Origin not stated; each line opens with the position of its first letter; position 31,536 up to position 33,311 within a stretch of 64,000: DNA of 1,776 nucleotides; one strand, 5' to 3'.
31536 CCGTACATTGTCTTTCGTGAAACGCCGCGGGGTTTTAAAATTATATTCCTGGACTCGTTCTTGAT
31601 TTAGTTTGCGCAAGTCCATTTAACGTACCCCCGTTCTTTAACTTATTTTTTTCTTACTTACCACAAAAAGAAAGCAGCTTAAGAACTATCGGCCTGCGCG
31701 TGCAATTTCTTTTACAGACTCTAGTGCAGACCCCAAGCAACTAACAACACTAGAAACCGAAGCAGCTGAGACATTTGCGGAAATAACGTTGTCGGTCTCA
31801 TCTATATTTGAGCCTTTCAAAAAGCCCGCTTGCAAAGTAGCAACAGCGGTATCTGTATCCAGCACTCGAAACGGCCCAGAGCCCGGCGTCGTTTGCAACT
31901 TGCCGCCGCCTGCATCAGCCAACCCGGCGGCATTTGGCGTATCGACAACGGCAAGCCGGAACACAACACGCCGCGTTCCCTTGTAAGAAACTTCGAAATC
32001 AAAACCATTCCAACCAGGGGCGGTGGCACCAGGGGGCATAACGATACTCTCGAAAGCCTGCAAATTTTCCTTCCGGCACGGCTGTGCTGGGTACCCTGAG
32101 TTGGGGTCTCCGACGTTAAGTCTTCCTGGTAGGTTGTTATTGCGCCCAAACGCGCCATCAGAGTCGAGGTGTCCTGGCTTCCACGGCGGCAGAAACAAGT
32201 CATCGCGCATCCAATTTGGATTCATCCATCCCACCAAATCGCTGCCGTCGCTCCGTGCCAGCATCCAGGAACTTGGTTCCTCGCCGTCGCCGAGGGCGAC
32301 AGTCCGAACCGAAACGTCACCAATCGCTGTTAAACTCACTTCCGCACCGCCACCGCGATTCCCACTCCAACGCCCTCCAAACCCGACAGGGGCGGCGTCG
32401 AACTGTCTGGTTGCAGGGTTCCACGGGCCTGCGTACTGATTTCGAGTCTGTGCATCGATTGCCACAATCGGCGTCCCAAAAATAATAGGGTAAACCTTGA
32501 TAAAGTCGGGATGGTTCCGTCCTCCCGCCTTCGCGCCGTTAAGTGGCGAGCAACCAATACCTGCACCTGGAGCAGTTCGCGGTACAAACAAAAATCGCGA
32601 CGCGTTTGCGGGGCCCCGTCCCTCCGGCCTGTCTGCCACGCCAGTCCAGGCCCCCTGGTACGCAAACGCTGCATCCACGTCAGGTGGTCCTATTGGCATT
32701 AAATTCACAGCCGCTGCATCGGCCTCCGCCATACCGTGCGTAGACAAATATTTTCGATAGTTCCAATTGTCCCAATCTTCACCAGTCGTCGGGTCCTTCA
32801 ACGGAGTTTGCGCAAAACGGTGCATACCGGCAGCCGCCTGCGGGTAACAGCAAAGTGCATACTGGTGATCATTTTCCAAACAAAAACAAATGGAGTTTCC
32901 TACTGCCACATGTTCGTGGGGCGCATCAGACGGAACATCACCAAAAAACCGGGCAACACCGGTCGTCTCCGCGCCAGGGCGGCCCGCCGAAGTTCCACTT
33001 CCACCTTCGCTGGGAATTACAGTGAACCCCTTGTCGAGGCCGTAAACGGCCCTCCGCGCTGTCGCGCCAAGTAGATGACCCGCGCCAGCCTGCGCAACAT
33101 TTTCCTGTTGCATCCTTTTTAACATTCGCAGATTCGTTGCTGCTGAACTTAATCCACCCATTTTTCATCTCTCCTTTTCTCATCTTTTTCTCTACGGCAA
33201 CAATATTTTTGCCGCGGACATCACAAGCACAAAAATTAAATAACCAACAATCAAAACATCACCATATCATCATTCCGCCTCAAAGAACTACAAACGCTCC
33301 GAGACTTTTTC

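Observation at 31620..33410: About 60% G+C, cysteine-containing, barely recognisable gene in the flgE slot, bracketed by spacers in an AT-rich, tightly packed flagellar operon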

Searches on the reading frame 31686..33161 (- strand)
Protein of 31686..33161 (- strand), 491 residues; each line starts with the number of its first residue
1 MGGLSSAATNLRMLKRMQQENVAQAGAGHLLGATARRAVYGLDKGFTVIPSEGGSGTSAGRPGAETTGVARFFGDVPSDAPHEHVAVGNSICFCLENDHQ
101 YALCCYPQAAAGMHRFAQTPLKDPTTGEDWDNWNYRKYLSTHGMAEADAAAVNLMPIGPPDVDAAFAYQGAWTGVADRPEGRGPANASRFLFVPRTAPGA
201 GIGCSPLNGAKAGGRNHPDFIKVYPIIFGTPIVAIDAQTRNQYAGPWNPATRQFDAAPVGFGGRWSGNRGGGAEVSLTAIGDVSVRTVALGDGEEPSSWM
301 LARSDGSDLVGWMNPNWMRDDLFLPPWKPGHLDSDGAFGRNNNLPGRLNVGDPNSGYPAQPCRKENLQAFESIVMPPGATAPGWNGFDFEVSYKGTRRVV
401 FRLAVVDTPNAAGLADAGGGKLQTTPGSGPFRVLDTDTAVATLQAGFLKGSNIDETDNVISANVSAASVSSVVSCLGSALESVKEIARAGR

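Call 3: search_protein_families(library=pfam, proteins=[window:31686-33161:-], max_evalue=1)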
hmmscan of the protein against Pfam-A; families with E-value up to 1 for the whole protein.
window:31686-33161:- (491 aa): 0 families

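Call 4: search_protein_families(library=ncbifam, proteins=[window:31686-33161:-], max_evalue=1)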
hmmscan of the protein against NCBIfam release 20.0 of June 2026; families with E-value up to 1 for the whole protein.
window:31686-33161:- (491 aa): 4 families
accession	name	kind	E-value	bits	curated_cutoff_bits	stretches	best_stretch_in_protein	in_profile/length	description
TIGR03506.1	FlgEFG_subfam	subfamily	9.6e-06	25.5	70.25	1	394-458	272-337/351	flagellar hook-basal body complex protein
NF009278.1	PRK12636.1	equivalog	0.0027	17.3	350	1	393-459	164-231/263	flagellar basal body rod protein FlgG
NF004241.1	PRK05682.1-5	equivalog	0.0062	15.7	469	1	394-458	348-413/446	flagellar hook protein FlgE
TIGR02488.1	flgG_G_neg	equivalog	0.13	11.8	252.75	1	400-460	168-229/259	flagellar basal-body rod protein FlgG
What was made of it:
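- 31788..31982 (-): Residues 394-458: the only stretch that matches a curated axial-protein model. TIGR03506 FlgEFG_subfam, 25.5 bits, E 9.6e-6, cut-off 70.25 (call 4).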

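Call 5: find_homologous_proteins(query=window:31686-33161:-, max_evalue=0.001)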
Query window:31686-33161:- (491 aa): 1 proteins with E <= 0.001 among 8000 candidates.
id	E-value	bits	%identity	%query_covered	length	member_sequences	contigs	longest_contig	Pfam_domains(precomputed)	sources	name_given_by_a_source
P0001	0.0e+0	1099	100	97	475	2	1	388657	-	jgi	jgi:hypothetical protein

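Call 9: find_encoding_contigs(protein=P0001, flank=10000, max_places=6)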
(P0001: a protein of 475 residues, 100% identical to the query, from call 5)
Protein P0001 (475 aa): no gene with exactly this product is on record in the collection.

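Call 11: search_protein_representatives(protein=window:31686-33161:-)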
Query: 491 residues. Proteins with E-value up to 0.001 (for the whole library): 4; up to 1e-10: 1; up to 1e-30: 1. The best 4 are listed.
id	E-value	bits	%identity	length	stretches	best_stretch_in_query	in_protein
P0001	0.0e+00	1099.0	100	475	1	17-491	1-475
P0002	1.5e-08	50.3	35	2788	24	218-252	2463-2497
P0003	5.5e-08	48.5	34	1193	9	276-317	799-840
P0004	6.8e-06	41.6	26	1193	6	70-142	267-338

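Call 27: find_homologous_proteins(query=A1, max_evalue=0.001)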
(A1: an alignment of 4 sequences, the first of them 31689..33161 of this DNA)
Query A1 (4 sequences) (491 aa, profile of the alignment): 1 proteins with E <= 0.001 among 8000 candidates.
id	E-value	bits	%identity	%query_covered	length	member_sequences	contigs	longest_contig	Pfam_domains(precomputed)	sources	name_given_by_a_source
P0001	4.2e-153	529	100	97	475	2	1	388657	-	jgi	jgi:hypothetical protein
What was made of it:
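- Tried and rejected: The profile search of the 5.8-billion-protein index with alignment A1 returned only the query (call 27).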

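Call 40: predict_structure(protein=window:31689-33161:-)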
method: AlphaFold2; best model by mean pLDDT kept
length: 491 residues; sequences in the alignment: 1
mean_pLDDT: 31.9   pTM: 0.19
mean pLDDT of the five models: 31.9, 29.0, 27.6, 25.2, 25.0
residues with pLDDT >= 90: 0; 70-90: 0; 50-70: 12; < 50: 479
segments of 3 or more residues with pLDDT < 50: 1-122, 136-475, 477-491
pLDDT, mean of each block of 10 residues (from residue 1): 40 35 33 29 27 29 27 27 35 34 37 32 57 49 34 24 25 25 25 26 26 27 27 30 34 30 27 28 33 34 33 32 24 24 27 30 30 31 34 34 38 32 31 31 36 33 34 43 40 30
secondary structure, 60 per line:
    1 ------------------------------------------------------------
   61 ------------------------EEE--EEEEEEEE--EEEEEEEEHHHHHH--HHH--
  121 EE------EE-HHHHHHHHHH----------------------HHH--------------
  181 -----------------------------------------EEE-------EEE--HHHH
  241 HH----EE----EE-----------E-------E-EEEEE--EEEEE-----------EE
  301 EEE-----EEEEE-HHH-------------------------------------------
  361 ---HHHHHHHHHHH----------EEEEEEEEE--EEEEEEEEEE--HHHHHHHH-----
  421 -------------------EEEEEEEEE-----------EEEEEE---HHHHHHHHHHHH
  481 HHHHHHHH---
elements in order: E85-87 E90-97 E100-107 H108-113 H132-141 E222-224 E232-234 H237-242 E276-280 E283-287 E299-303 E309-313 H364-374 E385-393 E396-405 H408-415 E440-448 E460-465 H469-488
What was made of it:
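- On FlgE (hook) specifically: The single-sequence AlphaFold2 model is unusable (pLDDT 31.9, call 40).
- Tried and rejected: The single-sequence model had pLDDT 31.9, so no fold search was attempted (call 40).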

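Call 42: list_cluster_members(proteins=[P0001, P0005, P0007, P0006])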
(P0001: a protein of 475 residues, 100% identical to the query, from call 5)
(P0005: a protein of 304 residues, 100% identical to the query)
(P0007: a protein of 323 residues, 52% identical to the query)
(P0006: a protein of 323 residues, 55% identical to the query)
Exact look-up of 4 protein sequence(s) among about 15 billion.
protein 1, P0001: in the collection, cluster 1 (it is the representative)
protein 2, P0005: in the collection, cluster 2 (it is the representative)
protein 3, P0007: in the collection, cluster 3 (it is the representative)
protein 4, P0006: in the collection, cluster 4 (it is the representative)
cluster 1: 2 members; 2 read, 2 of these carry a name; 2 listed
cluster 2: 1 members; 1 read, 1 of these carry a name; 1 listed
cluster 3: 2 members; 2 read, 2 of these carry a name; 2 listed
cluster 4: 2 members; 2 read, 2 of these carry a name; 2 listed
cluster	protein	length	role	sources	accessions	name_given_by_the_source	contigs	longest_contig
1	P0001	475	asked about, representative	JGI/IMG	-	hypothetical protein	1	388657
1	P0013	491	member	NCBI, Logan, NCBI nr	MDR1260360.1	MAG: hypothetical protein LBJ83_01410 [Oscillospiraceae bacterium] | hypothetical protein [Oscillospiraceae bacterium]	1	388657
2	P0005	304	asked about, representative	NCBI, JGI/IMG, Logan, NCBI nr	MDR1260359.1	MAG: FliM/FliN family flagellar motor switch protein [Oscillospiraceae bacterium] | flagellar motor switch protein FliM | FliM/FliN family flagellar motor switch protein [Oscillospiraceae bacterium]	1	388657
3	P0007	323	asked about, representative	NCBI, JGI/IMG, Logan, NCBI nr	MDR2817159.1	MAG: FliM/FliN family flagellar motor switch protein [Oscillospiraceae bacterium] | flagellar motor switch protein FliM | FliM/FliN family flagellar motor switch protein [Oscillospiraceae bacterium]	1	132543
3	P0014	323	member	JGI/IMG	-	flagellar motor switch protein FliM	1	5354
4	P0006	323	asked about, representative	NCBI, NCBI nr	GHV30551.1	hypothetical protein FACS189481_4910 [Clostridia bacterium]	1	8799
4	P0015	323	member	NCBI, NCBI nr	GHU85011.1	hypothetical protein FACS1894198_1970 [Clostridia bacterium]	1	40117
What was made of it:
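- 31686..33161 (-): X: a 491-aa CDS, the hyper-diverged flgE (hook protein) homologue. NCBI lists it as MDR1260360.1, 'hypothetical protein LBJ83_01410', from an Oscillospiraceae MAG. Identity to the NCBI and JGI records (calls 5, 42).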

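Call 43: find_encoding_contigs(protein=P0015, flank=10000, max_places=3)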
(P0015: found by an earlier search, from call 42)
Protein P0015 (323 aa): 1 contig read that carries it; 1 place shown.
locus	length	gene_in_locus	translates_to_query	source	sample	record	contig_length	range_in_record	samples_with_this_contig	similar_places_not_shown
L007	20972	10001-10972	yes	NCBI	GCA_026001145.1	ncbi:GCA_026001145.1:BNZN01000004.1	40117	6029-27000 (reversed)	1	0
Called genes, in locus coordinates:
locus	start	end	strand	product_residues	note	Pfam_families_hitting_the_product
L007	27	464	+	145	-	PF01514:YscJ_FliF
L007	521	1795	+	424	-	PF01514:YscJ_FliF, PF08345:YscJ_FliF_C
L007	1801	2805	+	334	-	PF14842:FliG_N, PF14841:FliG_M, PF01706:FliG_C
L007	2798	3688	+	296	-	-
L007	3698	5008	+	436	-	PF02874:ATP-synt_ab_N (weak), PF00006:ATP-synt_ab, PF18269:T3SS_ATPase_C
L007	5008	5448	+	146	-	PF02050:FliJ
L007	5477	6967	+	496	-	PF02120:Flg_hook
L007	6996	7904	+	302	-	-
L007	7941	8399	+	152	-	-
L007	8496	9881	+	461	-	-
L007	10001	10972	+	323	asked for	PF02154:FliM, PF01052:FliMN_C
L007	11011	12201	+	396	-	PF28396:SepQ_C (weak), PF01052:FliMN_C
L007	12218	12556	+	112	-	PF04347:FliO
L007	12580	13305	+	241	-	PF00813:FliP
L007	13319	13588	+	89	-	PF01313:Bac_export_3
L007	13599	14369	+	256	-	PF01311:Bac_export_1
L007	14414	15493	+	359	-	PF01312:Bac_export_2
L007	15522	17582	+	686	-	PF00771:FHIPEP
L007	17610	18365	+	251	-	PF04542:Sigma70_r2, PF08281:Sigma70_r4_2 (weak), PF04545:Sigma70_r4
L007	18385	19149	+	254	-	PF22692:LlgE_F_G_D1 (weak)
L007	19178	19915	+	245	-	-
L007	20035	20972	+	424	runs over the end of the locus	PF00919:UPF0004, PF04055:Radical_SAM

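Call 49: find_related_loci(query=A3, collection=metagenome_contigs, flank=6000)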
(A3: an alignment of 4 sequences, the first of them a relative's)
Query A3 (461 aa) in metagenome_contigs; peptide patterns used: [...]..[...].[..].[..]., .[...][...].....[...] (x = any residue, [..] = any of these).
600 stretches matched a pattern (row limit reached: there are more); 114 encode a relative of the query (tblastn E <= 1e-3); the best 80 are kept; 80 distinct loci.
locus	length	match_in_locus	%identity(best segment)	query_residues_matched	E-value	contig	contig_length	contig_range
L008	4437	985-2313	32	1-461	9e-59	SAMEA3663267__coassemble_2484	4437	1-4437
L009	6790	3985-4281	32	8-106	2e-8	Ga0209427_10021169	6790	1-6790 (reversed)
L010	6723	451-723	32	14-104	1e-7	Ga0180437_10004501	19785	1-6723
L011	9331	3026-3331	35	3-104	2e-7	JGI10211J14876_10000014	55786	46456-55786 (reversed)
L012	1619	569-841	35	14-104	1e-7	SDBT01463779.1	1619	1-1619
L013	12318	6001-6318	30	1-106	2e-7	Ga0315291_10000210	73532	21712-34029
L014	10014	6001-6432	29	2-164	3e-7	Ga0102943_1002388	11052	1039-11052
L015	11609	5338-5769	29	2-164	3e-7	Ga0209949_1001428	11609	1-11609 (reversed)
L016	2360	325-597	33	14-104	3e-7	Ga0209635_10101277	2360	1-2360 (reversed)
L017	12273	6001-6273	34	14-104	3e-7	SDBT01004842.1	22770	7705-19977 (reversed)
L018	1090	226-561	34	318-428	3e-7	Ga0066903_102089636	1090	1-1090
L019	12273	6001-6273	39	14-104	4e-7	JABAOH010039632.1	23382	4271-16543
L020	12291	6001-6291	33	8-104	5e-7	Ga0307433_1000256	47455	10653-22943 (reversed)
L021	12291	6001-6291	33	8-104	5e-7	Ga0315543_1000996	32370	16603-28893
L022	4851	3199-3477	35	14-106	5e-7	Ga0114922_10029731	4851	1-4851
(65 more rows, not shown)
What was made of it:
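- Tried and rejected: The metagenome scan mostly returned generic FlgE/FlgG N-termini, plus one rumen-type relative (call 49).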

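Call 50: find_related_loci(query=A3, collection=genome_contigs, flank=8000)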
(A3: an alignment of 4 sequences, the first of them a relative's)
Query A3 (461 aa) in genome_contigs; peptide patterns used: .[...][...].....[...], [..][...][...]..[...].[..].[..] (x = any residue, [..] = any of these).
73 stretches matched a pattern; 5 encode a relative of the query (tblastn E <= 1e-3); 5 distinct loci.
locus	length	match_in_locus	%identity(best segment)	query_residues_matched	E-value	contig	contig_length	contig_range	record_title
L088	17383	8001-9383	100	1-461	0e+0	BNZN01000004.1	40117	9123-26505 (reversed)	Clostridia bacterium PG1894_198 DNA, sequence04, whole genome shotgun sequence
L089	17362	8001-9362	46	1-461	4e-112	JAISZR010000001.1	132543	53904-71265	MAG: Oscillospiraceae bacterium isolate Ncb351_bin1 k119_1103008, whole genome shotgun sequence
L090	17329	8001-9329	33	1-461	4e-60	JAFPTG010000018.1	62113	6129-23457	MAG: Oscillospiraceae bacterium isolate RGIG1454 Dairy_cattle_Rumen.Co__c4671953, whole genome shotgun sequence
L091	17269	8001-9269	31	1-461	4e-57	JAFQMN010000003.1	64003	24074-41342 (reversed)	MAG: Oscillospiraceae bacterium isolate RGIG1955 Goat_Cecum.Co__c632574, whole genome shotgun sequence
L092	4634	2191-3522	32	1-461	1e-55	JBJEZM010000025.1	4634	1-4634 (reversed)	MAG: Oscillospiraceae bacterium isolate PUUB23_bin.042 NODE_16883_length_4634_cov_4.603407, whole genome shotgun sequenc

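Call 60: search_solved_structures(query=A2, max_evalue=0.01)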
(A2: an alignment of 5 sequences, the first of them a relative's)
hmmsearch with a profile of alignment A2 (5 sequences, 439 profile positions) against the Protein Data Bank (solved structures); distinct sequences matched with E-value up to 0.01: 15.
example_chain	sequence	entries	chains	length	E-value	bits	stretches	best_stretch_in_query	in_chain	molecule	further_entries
5jxl_A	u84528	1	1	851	3e-17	66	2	327-419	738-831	flagellar hook protein FlgE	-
8z5u_D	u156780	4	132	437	2.6e-15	59.6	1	327-419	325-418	Flagellar hook protein FlgE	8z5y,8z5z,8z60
6jzr_A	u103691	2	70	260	1.1e-14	57.5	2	328-434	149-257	Flagellar basal-body rod protein FlgG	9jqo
5wrh_A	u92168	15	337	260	1.9e-14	56.7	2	328-434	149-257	Flagellar basal-body rod protein FlgG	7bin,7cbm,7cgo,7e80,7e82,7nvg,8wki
6jzt_A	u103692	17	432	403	5.3e-11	45.4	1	328-426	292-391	Flagellar hook protein FlgE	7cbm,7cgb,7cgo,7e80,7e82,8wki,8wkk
3a69_A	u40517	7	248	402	5.5e-11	45.3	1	328-426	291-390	Flagellar hook protein flgE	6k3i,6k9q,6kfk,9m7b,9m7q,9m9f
9yee_Ce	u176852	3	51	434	5.9e-11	45.2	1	327-424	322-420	Flagellar hook protein FlgE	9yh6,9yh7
9yee_Ba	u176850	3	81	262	1.9e-10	43.6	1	327-431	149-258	Flagellar basal-body rod protein FlgG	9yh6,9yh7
8z5u_A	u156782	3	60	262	5.9e-10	41.9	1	328-426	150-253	Flagellar basal-body rod protein FlgG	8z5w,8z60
5az4_A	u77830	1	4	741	3.3e-09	39.5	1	327-404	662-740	Flagellar hook subunit protein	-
1wlg_A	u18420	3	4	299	1.2e-08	37.7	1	328-405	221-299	Flagellar hook protein flgE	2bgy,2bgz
6jf2_A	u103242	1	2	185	3.8e-06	29.4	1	328-403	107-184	Flagellar basal-body rod protein FlgG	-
9wwj_L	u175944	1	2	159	0.0012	21.1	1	329-399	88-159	Flagellar hook protein FlgE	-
6ndx_B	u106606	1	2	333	0.0024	20.2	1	326-399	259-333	Flagellar hook protein FlgE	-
9yee_Ca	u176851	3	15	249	0.0076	18.5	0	327-434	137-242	Flagellar basal-body rod protein FlgF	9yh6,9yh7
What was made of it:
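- On FlgE/FlgF/FlgG axial proteins: The clade profile matches solved FlgE and FlgG structures at E 3e-17 to 1e-8 (call 60).
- The clade profile including X against solved FlgE/FlgG structures: E 3e-17 (call 60).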

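Call 61: search_solved_structures(query=window:31689-33161:-, max_evalue=10)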
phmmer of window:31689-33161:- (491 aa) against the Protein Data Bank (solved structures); distinct sequences matched with E-value up to 10: 0.
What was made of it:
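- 32355..33161 (-): Residues 1-269: the N-terminal half with no detectable homology. It holds 5 of the 7 Cys. The near-universal 'AI-G-G-F' D1 motif is replaced by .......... in the MAFFT alignment; that placement is positional only and is not statistically supported. No PDB hit at E <= 10 (call 61).
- On FlgE/FlgF/FlgG axial proteins (TIGR03506; Pfam PF00460, PF22692, PF06429): No PDB sequence at E <= 10 (call 61).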

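Call 74: search_protein_families(library=ncbifam, proteins=[L007:8496-9878:+], max_evalue=0.01)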
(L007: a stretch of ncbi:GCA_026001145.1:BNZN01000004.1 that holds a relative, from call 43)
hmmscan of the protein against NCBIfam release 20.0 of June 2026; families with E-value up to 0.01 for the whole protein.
L007:8496-9878:+ (461 aa): 15 families
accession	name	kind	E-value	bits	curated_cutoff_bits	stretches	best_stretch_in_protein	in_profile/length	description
TIGR03506.1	FlgEFG_subfam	subfamily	4.4e-18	66.1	70.25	2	349-431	258-340/351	flagellar hook-basal body complex protein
TIGR02490.1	flgF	equivalog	1.3e-15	57.5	178.5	2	203-432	90-210/218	flagellar basal-body rod protein FlgF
NF009278.1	PRK12636.1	equivalog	1.5e-13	50.9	350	2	333-428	137-230/263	flagellar basal body rod protein FlgG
NF004241.1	PRK05682.1-5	equivalog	2.7e-12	46.6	469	1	368-430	354-415/446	flagellar hook protein FlgE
NF004243.1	PRK05682.2-2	equivalog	1.2e-10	41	801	1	347-429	306-388/420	flagellar hook protein FlgE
TIGR02488.1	flgG_G_neg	equivalog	8.5e-10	38.6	252.75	1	338-432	138-231/259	flagellar basal-body rod protein FlgG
NF009331.1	PRK12689.1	equivalog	4.2e-07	29.4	347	1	345-446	139-234/252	flagellar basal-body rod protein FlgF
NF009456.0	PRK12816.1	equivalog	1.2e-06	28.4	416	1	339-432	141-235/264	flagellar basal body rod protein FlgG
NF004242.0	PRK05682.2-1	equivalog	7.2e-06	25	365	1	345-428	306-389/422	flagellar hook protein FlgE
NF004238.1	PRK05682.1-1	equivalog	7.8e-06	25.4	400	1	350-431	304-385/414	flagellar hook protein FlgE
NF004240.1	PRK05682.1-4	equivalog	1.1e-05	25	472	1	345-431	328-414/443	flagellar hook protein FlgE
NF005286.1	PRK06803.1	equivalog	1.8e-05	24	467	1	364-432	307-374/402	flagellar hook protein FlgE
NF009332.0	PRK12690.1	equivalog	9.9e-05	21.7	288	0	77-103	66-92/239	flagellar hook-basal body complex protein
NF009280.2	PRK12640.1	subfamily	0.00064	19.4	210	1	333-461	123-244/246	flagellar basal body rod protein FlgF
TIGR02489.1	flgE_epsilon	equivalog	0.0076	14.8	412.85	0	366-426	625-684/719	flagellar hook protein FlgE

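Call 75: search_dna_similar(query=window:31689-33161:-, collection=plasmids, mode=protein, max_evalue=0.001, max_rows=8)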
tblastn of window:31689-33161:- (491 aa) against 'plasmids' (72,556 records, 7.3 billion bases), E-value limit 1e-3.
No match.

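Call 76: search_dna_similar(query=window:31689-33161:-, collection=phages, mode=protein, max_evalue=0.001, max_rows=8)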
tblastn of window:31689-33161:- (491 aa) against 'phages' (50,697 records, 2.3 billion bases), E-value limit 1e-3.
No match.
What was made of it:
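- No donor or near relative of X exists among about 15 billion proteins, plasmids or phages (calls 5, 11, 27, 75, 76). No donor is known (calls 11, 75, 76).
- Tried and rejected: Plasmid and phage collections gave no match (calls 75, 76).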

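Call 79: find_encoding_contigs(protein=P0014, flank=10000, max_places=5)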
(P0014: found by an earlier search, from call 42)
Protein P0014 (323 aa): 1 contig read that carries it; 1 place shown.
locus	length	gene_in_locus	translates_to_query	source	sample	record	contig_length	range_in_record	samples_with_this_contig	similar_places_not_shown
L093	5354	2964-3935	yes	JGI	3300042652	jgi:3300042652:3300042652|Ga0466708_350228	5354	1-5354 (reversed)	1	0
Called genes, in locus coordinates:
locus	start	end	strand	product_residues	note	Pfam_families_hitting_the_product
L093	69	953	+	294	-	-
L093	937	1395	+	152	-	-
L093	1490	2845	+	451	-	-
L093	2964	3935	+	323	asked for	PF02154:FliM, PF01052:FliMN_C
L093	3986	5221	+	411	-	PF28396:SepQ_C (weak), PF01052:FliMN_C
